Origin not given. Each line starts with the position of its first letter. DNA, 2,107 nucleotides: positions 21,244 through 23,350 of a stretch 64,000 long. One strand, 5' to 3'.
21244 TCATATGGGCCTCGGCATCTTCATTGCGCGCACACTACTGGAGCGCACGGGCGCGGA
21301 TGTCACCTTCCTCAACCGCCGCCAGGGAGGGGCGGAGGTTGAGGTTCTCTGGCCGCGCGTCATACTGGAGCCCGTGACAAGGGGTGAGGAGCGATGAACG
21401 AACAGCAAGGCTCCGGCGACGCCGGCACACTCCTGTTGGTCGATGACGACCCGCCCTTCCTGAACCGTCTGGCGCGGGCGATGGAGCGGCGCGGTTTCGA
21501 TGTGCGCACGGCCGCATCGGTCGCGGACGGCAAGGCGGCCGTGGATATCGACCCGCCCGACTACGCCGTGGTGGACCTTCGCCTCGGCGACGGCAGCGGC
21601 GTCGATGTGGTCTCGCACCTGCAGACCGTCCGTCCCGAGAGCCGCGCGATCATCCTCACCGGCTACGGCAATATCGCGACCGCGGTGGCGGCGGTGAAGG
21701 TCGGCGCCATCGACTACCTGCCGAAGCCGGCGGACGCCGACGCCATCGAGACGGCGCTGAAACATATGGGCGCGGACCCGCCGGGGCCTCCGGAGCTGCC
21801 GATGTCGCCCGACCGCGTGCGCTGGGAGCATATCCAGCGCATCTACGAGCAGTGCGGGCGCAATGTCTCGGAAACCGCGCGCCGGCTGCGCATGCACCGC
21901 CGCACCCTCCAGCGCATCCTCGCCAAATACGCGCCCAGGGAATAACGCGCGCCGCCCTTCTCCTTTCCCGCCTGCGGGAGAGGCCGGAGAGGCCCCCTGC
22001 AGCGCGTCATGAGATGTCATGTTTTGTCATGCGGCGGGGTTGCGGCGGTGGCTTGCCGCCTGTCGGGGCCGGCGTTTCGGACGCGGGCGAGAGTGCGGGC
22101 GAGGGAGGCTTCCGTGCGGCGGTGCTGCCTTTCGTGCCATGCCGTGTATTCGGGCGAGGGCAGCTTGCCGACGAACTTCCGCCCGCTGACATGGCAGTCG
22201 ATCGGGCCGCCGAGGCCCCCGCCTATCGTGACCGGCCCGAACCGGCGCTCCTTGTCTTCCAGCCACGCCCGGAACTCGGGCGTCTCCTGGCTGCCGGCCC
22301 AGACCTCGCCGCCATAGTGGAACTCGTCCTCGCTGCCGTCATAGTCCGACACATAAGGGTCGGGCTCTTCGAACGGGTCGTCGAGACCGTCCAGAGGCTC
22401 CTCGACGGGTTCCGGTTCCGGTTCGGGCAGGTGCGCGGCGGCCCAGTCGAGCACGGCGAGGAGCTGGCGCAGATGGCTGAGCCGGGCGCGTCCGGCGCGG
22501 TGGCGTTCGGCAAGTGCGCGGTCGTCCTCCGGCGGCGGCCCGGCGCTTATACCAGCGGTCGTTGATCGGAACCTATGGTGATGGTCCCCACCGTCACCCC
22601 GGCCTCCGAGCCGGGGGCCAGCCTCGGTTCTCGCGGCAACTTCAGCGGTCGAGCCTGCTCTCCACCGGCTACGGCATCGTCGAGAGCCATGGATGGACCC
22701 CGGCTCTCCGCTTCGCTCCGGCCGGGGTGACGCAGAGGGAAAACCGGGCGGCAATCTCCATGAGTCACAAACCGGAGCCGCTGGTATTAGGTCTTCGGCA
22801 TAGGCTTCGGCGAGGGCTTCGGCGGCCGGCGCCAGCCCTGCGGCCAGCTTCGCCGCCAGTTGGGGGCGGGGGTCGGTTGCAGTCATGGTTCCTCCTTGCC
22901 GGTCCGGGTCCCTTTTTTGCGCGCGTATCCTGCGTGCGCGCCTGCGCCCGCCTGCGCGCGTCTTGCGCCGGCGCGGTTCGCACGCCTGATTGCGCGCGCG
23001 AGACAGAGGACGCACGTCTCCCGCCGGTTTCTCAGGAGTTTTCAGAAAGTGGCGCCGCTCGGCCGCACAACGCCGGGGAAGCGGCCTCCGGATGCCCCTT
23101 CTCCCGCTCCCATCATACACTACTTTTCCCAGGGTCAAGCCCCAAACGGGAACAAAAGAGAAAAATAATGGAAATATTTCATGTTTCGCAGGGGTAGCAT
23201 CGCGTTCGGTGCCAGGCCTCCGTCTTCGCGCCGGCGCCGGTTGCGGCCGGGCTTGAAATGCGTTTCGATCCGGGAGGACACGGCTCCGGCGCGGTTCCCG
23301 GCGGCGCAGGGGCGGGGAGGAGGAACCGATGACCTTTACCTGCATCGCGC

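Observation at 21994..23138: One module copy carries a protein gene exactly where the others have a ~100-nt variable segment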

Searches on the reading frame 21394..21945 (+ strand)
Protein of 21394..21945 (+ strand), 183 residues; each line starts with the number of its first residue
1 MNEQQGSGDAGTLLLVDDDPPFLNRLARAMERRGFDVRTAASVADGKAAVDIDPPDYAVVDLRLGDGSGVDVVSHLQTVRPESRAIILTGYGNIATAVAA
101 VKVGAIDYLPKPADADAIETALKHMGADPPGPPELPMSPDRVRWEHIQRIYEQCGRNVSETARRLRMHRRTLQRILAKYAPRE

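Call 14: find_encoding_contigs(protein=window:21394-21945:+, flank=4000, max_places=6)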
Protein window:21394-21945:+ (183 aa): 1 contig read that carries it; 1 place shown.
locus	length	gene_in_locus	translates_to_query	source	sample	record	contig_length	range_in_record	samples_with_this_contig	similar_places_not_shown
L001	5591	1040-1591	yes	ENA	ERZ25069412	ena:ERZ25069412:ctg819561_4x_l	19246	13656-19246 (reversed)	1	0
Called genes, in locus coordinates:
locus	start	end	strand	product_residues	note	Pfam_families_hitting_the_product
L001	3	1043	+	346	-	?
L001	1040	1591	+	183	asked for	PF00072:Response_reg, PF13556:HTH_30 (faint), PF02954:HTH_8 (faint)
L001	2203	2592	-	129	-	PF04248:NTP_transf_9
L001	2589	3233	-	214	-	PF00625:Guanylate_kin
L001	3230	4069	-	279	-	PF03755:YicC-like_N, PF08340:YicC-like_C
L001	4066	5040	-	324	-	PF02618:YceG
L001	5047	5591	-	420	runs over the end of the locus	PF00109:ketoacyl-synt, PF02801:Ketoacyl-synt_C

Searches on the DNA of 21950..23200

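Call 41: search_rna_families(source=window, start=21950, end=23200, threshold=evalue, max_evalue=10)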
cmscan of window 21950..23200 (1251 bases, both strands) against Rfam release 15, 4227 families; matches with E-value up to 10: 5.
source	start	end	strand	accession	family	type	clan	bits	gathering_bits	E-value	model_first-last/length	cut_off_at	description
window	22938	23013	-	RF03207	mir-3960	Gene; miRNA;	-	23.3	73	1.2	1-73/73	no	mir-3960 microRNA precursor family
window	22608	22706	+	RF03972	mir-3150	Gene; miRNA;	-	18.4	100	3.1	1-80/80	no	mir-3150 microRNA precursor family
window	23027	23101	-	RF01552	TB9Cs1H2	Gene; snRNA; snoRNA; HACA-box;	-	18.3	35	2.4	1-86/86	no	Trypanosomatid snoRNA TB9Cs1H2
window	22412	22443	+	RF03158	L31-Actinobacteria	Cis-reg; leader;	CL00118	17.3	35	3.6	1-48/48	no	L31-Actinobacteria ribosomal protein leader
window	22953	23003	+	RF01547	TB6Cs1H3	Gene; snRNA; snoRNA; HACA-box;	-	16.1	40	4.7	1-64/64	no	Trypanosomatid snoRNA TB6Cs1H3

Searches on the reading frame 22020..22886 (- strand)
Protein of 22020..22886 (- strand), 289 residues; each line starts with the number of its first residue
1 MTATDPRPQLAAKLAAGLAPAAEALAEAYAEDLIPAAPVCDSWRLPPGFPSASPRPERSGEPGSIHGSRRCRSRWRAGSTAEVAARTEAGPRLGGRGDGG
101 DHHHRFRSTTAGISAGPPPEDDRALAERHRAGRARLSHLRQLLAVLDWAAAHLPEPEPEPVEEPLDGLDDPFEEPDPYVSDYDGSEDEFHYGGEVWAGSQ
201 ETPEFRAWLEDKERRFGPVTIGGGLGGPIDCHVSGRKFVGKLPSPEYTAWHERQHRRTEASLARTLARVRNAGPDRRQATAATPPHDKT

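Call 9: search_protein_families(library=pfam, proteins=[window:22020-22886:-], max_evalue=1)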
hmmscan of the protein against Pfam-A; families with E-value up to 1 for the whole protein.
window:22020-22886:- (289 aa): 0 families
